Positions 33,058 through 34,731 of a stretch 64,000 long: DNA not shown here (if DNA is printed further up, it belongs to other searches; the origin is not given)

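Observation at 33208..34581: HydG-type radical-SAM maturase encoded without hydE/hydF/hydA neighbours, next to a histone-like gene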

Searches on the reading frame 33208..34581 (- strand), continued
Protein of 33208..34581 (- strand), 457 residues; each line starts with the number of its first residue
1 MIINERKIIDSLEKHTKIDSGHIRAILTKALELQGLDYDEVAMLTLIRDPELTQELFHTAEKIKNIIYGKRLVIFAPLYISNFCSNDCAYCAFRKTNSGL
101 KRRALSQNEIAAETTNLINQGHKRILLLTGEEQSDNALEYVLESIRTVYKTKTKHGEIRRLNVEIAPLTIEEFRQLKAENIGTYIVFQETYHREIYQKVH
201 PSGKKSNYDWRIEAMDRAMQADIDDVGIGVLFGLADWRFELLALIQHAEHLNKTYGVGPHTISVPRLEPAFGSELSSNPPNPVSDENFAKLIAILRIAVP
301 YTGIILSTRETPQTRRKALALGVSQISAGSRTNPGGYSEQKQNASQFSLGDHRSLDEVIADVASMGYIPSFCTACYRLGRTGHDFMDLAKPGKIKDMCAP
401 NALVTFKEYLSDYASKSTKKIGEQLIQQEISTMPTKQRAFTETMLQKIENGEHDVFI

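Call 37: find_encoding_contigs(protein=P0016, flank=10000, max_places=1)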
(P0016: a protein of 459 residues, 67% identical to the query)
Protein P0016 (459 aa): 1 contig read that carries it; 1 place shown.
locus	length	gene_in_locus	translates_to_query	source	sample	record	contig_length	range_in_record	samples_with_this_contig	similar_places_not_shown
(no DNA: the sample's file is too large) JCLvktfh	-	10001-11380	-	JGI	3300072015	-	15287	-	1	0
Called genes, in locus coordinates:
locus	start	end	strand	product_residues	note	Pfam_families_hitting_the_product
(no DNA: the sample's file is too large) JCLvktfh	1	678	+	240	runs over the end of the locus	PF01027:Bax1-I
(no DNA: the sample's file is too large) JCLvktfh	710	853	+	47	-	-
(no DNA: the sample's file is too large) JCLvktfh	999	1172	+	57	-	-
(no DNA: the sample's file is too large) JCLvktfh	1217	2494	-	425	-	PF02403:Seryl_tRNA_N, PF00587:tRNA-synt_2b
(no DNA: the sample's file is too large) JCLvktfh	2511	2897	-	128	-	PF02537:CRCB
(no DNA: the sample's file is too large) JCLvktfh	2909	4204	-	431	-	PF05496:RuvB_N, PF01078:Mg_chelatase (faint), PF13191:AAA_16 (faint), PF00004:AAA, PF07728:AAA_5 (faint), PF13401:AAA_22 (faint), PF16193:AAA_assoc_2, PF12002:MgsA_C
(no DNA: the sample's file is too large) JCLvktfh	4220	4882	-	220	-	PF03548:LolA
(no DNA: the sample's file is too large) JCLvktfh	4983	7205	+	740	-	PF00403:HMA, PF08282:Hydrolase_3 (faint), PF00122:E1-E2_ATPase, PF00702:Hydrolase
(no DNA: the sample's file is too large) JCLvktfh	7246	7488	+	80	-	PF11903:ParD_like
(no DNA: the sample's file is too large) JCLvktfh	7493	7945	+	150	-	PF15781:ParE-like_toxin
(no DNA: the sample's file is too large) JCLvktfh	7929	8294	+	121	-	PF02627:CMD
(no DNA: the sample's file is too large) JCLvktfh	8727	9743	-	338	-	PF11495:TrmB_EBD_N (faint), PF13091:PLDc_2, PF00614:PLDc (faint), PF13091:PLDc_2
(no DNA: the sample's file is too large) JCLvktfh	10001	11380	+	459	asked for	PF04055:Radical_SAM, PF06968:BATS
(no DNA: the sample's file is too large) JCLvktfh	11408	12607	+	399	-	PF00009:GTP_EFTU (faint), PF01926:MMR_HSR1, PF02421:FeoB_N (weak), PF03193:RsgA_GTPase (faint), PF18128:HydF_dimer, PF18133:HydF_tetramer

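Call 38: find_encoding_contigs(protein=P0040, flank=10000, max_places=1)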
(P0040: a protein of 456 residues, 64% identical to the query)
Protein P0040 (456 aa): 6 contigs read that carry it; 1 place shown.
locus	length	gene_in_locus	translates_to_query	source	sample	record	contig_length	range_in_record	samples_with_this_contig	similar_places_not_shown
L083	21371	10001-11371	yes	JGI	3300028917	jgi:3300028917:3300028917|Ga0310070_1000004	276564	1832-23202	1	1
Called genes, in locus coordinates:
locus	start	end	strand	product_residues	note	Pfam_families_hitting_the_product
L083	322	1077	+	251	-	PF04754:Transposase_31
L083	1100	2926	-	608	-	-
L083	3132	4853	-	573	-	-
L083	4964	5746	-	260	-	PF00950:ABC-3, PF01032:FecCD (weak)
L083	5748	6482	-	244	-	PF00005:ABC_tran, PF02463:SMC_N, PF13304:AAA_21 (weak)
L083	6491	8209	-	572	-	PF14716:HHH_8, PF14520:HHH_5 (weak), PF14792:DNA_pol_B_palm (weak), PF14791:DNA_pol_B_thumb, PF02811:PHP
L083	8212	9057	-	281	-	PF01297:ZnuA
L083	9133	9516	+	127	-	PF06397:Desulfoferrod_N, PF01880:Desulfoferrodox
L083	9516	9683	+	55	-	PF00301:Rubredoxin, PF21349:RUBY_RBDX (faint)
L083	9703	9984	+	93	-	-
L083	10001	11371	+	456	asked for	PF04055:Radical_SAM, PF06968:BATS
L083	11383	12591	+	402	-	PF00350:Dynamin_N (faint), PF01926:MMR_HSR1, PF02421:FeoB_N, PF03193:RsgA_GTPase (faint), PF18128:HydF_dimer, PF18133:HydF_tetramer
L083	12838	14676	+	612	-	-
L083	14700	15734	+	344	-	PF04055:Radical_SAM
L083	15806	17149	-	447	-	PF00023:Ank (faint)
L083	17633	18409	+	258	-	PF03734:YkuD (weak)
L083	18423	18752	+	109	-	-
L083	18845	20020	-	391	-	-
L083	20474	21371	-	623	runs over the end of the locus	PF00111:Fer2, PF13510:Fer2_4, PF13237:Fer4_10 (weak), PF22117:Fer4_Nqo3, PF12838:Fer4_7, PF13187:Fer4_9, PF02906:Fe_hyd_lg_C, PF02256:Fe_hyd_SSU, +5 more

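Call 40: list_cluster_members(proteins=[P0001, P0002, P0139, P0128, P0269, P0245, P0274, P0136, P0129, P0285])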
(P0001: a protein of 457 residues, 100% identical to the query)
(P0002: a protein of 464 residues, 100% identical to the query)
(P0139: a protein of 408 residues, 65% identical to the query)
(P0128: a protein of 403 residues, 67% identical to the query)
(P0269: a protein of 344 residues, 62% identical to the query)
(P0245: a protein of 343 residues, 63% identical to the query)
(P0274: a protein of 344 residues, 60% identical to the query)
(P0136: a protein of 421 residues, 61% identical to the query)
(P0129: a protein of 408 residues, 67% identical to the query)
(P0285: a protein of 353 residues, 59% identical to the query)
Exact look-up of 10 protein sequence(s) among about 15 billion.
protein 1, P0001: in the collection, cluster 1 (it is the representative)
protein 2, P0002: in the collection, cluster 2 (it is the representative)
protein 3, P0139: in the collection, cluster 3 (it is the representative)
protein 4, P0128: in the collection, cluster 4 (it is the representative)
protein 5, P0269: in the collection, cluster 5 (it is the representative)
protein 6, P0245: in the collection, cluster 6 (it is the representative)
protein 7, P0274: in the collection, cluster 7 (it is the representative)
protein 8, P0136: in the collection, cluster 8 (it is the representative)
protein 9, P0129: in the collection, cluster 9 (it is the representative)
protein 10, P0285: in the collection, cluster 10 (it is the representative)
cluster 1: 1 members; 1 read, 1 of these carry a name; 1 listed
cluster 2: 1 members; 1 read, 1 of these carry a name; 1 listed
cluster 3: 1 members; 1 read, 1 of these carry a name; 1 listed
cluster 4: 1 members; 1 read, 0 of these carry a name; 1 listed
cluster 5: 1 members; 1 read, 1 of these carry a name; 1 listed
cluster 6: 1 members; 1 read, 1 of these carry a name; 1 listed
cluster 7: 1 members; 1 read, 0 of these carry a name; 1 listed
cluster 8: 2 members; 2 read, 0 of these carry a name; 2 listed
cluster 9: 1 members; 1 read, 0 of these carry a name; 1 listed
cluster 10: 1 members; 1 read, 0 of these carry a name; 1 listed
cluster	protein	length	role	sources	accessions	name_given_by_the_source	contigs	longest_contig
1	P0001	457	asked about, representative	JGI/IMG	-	2-iminoacetate synthase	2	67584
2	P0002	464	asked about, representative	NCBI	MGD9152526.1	MAG: [FeFe] hydrogenase H-cluster radical SAM maturase HydG [Gammaproteobacteria ...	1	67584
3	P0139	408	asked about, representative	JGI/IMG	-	[FeFe] hydrogenase H-cluster maturation GTPase HydF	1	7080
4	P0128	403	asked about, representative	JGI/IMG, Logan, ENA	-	-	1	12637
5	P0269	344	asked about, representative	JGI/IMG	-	biotin synthase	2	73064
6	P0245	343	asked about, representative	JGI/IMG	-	biotin synthase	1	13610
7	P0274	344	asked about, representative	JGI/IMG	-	-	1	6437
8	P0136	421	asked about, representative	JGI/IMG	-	-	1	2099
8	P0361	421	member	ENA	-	-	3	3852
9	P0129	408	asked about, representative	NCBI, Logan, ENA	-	-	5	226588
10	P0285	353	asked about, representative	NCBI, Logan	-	-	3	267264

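Call 41: find_encoding_contigs(protein=P0269, flank=10000, max_places=3)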
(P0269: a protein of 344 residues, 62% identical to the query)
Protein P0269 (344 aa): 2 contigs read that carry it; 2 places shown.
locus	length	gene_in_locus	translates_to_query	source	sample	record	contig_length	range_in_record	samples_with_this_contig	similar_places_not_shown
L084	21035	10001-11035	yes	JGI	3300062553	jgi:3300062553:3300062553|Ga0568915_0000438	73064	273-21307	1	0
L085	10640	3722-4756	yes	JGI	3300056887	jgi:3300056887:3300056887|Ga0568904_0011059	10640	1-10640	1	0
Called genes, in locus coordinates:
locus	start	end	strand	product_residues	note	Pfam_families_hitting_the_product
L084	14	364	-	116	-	-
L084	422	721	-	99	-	PF13384:HTH_23, PF13518:HTH_28 (weak), PF13551:HTH_29 (weak)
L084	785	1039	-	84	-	-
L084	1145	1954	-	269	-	PF00950:ABC-3, PF01032:FecCD (weak)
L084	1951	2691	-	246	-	PF00005:ABC_tran, PF02463:SMC_N, PF13304:AAA_21 (weak)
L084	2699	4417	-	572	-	PF14716:HHH_8, PF14520:HHH_5 (weak), PF14791:DNA_pol_B_thumb, PF02811:PHP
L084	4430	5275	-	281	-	PF01297:ZnuA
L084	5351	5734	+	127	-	PF06397:Desulfoferrod_N, PF01880:Desulfoferrodox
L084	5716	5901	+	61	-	PF00301:Rubredoxin, PF21349:RUBY_RBDX (faint)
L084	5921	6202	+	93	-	-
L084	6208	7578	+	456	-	PF04055:Radical_SAM, PF06968:BATS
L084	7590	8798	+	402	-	PF00350:Dynamin_N (faint), PF01926:MMR_HSR1, PF02421:FeoB_N, PF03193:RsgA_GTPase (faint), PF18128:HydF_dimer, PF18133:HydF_tetramer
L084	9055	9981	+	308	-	-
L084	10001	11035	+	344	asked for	PF04055:Radical_SAM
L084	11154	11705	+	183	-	PF10543:ORF6N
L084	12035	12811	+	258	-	PF03734:YkuD (weak)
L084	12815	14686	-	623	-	PF00111:Fer2, PF13510:Fer2_4, PF13237:Fer4_10 (weak), PF22117:Fer4_Nqo3, PF12838:Fer4_7, PF13187:Fer4_9 (weak), PF02906:Fe_hyd_lg_C, PF02256:Fe_hyd_SSU, +5 more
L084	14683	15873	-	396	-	PF01512:Complex1_51K, PF10531:SLBB, PF10589:NADH_4Fe-4S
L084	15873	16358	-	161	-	PF01257:2Fe-2S_thioredx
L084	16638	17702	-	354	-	PF03739:LptF_LptG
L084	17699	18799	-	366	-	PF03739:LptF_LptG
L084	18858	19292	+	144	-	PF04364:DNA_pol3_chi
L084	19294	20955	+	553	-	PF02366:PMT, PF13231:PMT_2, PF18583:Arnt_C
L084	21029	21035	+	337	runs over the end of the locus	PF01797:Y1_Tnp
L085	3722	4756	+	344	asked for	PF04055:Radical_SAM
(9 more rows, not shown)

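Call 42: find_encoding_contigs(protein=P0139, flank=10000, max_places=2)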
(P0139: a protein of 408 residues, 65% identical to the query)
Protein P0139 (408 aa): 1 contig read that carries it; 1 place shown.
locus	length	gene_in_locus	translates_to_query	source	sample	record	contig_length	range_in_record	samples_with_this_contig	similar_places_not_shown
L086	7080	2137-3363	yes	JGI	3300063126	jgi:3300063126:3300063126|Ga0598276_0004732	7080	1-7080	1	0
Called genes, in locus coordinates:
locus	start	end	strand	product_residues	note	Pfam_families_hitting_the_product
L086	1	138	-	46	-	?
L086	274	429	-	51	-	-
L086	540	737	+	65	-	-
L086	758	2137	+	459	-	PF04055:Radical_SAM, PF06968:BATS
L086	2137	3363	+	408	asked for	PF01926:MMR_HSR1, PF02421:FeoB_N (weak), PF18128:HydF_dimer, PF18133:HydF_tetramer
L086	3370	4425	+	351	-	PF04055:Radical_SAM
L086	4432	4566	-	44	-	-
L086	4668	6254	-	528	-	PF13005:zf-IS66, PF03050:DDE_Tnp_IS66, PF13817:DDE_Tnp_IS66_C (weak)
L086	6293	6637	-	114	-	PF05717:TnpB_IS66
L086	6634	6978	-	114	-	-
